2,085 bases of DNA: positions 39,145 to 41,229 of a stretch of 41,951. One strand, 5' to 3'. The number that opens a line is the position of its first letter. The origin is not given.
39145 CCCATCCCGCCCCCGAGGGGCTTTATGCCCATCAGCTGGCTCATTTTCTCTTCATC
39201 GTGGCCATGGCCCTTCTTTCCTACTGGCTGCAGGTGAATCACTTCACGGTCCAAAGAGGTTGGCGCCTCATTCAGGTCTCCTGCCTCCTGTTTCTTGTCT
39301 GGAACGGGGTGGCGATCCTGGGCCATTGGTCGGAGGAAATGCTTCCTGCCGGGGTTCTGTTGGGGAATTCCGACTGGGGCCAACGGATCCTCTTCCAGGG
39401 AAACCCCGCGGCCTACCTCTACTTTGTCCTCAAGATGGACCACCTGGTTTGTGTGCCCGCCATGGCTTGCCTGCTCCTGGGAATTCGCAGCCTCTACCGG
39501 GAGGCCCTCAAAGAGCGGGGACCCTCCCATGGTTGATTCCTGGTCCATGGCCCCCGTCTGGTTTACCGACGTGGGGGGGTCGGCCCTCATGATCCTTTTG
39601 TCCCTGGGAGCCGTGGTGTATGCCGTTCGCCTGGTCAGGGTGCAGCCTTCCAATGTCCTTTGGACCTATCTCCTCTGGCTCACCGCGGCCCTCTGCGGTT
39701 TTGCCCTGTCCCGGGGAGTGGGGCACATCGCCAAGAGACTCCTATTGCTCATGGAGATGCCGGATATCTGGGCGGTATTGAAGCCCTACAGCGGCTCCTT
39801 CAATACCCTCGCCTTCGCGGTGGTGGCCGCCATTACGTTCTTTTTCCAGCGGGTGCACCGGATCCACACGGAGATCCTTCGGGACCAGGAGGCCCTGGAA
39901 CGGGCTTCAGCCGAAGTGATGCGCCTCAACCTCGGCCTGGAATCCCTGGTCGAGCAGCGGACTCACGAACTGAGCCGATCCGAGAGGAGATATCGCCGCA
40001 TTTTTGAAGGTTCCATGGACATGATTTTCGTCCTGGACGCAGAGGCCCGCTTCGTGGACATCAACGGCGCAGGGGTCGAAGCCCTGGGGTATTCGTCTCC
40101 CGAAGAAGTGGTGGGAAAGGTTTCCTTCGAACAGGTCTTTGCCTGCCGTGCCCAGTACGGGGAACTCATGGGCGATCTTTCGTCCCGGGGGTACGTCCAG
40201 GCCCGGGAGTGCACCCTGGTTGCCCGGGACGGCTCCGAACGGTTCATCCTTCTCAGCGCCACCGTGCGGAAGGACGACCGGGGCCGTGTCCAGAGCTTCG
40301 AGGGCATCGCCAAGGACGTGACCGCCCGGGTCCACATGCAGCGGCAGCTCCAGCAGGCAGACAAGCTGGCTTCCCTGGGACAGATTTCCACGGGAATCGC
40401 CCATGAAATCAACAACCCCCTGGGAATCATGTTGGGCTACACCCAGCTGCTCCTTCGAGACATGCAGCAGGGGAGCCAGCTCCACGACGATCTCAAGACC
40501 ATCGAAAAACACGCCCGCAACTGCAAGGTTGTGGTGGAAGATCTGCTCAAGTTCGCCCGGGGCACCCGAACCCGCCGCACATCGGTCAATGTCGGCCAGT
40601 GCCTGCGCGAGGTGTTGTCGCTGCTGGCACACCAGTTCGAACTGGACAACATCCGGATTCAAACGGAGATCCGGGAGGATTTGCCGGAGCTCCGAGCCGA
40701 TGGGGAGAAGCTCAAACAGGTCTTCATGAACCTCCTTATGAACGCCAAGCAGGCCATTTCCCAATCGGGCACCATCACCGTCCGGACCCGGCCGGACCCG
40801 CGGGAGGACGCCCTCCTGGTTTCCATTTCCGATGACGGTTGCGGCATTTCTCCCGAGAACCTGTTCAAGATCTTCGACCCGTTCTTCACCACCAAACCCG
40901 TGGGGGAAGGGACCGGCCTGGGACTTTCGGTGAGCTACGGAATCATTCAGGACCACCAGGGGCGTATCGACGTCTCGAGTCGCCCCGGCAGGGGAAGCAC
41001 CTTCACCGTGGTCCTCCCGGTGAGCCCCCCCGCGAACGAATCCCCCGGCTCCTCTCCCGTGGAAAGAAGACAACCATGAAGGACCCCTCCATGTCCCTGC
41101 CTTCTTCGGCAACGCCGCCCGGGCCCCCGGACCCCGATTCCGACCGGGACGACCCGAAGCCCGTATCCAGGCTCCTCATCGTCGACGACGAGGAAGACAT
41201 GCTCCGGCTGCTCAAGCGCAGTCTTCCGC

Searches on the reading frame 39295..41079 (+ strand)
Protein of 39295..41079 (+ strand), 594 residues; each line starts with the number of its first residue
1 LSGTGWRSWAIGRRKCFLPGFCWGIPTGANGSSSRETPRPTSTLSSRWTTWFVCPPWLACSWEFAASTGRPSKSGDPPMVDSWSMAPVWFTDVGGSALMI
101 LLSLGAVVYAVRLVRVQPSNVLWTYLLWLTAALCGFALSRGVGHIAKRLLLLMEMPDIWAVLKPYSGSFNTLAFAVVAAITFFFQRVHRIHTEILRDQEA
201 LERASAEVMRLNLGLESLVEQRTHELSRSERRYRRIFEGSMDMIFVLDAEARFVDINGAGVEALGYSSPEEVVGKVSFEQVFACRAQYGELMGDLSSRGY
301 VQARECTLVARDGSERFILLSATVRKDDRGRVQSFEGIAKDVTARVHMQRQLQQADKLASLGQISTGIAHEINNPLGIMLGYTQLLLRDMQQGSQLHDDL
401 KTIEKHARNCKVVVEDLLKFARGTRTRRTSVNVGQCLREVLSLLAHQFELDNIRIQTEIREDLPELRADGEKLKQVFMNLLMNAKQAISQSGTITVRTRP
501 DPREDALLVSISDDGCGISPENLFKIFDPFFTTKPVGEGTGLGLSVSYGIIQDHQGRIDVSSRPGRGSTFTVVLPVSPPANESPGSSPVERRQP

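Call 8: search_protein_families(library=ncbifam, proteins=[window:39295-41079:+])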
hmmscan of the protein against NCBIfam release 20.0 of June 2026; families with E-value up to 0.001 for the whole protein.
window:39295-41079:+ (594 aa): 84 families (the best 25 are shown)
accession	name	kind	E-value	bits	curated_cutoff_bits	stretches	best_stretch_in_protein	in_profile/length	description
NF008468.0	PRK11360.1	equivalog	6.9e-85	285.6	646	1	224-582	261-614/616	two-component system sensor histidine kinase AtoS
NF052574.1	HisKinEspCMyxo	equivalog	2.5e-58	197.9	1200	1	74-584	127-645/785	serine histidine kinase EspC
NF010411.0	PRK13837.1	equivalog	6.4e-57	193.1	647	1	339-587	428-686/828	two-component system VirA-like sensor kinase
NF052573.1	HisKinEspAMyxo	equivalog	6e-56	189.9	1400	1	230-583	253-618/755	serine histidine kinase EspA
NF038348.1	T2SS_HK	subfamily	1.1e-53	182.5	450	2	410-576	411-573/574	histidine kinase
NF007688.0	PRK10364.1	equivalog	1.9e-53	181.8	479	1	343-577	222-452/460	two-component system sensor histidine kinase ZraS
NF046020.1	HisKinCckABruc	equivalog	1e-52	179.2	1000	1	220-579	335-710/868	cell cycle histidine kinase CckA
NF046026.1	HisKinCckACaul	equivalog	1.7e-51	175.2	1000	1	341-583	282-539/678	cell cycle histidine kinase CckA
NF010076.0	PRK13557.1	subfamily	1.7e-43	148.9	631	1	304-582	106-400/540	histidine kinase famiy protein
NF047497.1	HK_LIC_12097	equivalog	7.9e-38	130.1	500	1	302-576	93-366/367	LIC_12097 family sensor histidine kinase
NF008302.0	PRK11091.1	equivalog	2e-37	128.8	838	1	187-582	112-511/779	aerobic respiration two-component sensor histidine kinase ArcB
NF046044.1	PnpS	equivalog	1e-35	123.5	400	1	214-575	38-390/390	two-component system histidine kinase PnpS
NF047466.1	hybrid_RR_LvrB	exception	1.2e-34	120.2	500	1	339-576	130-376/377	hybrid histidine kinase/response regulator LvrB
NF008293.1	PRK11073.1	equivalog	1.7e-33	116.3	240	1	234-576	10-347/349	nitrogen regulation protein NR(II)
TIGR02956.1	TMAO_torS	equivalog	2e-33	115.6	676.5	1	368-577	471-683/967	TMAO reductase system sensor histidine kinase/response regulator TorS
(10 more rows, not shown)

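Call 9: search_protein_families(library=pfam, proteins=[window:39295-41079:+])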
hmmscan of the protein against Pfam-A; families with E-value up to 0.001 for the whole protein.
window:39295-41079:+ (594 aa): 6 families
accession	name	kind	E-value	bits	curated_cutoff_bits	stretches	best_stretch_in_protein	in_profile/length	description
PF02518.31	HATPase_c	-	3.9e-27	95.3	26.4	1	469-577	2-110/111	Histidine kinase-, DNA gyrase B-, and HSP90-like ATPase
PF00512.31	HisKA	-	2.3e-12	47.2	26.9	1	361-423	2-63/66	His Kinase A (phospho-acceptor) domain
PF00989.32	PAS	-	4.1e-11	43.3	22.6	1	232-342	2-113/113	PAS fold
PF08448.16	PAS_4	-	3e-10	40.8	23.1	1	237-346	1-109/110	PAS fold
PF13188.13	PAS_8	-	1.4e-08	34.8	21.8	1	231-285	1-54/65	PAS domain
PF13426.13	PAS_9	-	2.8e-07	31.2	27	1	242-344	2-103/103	PAS domain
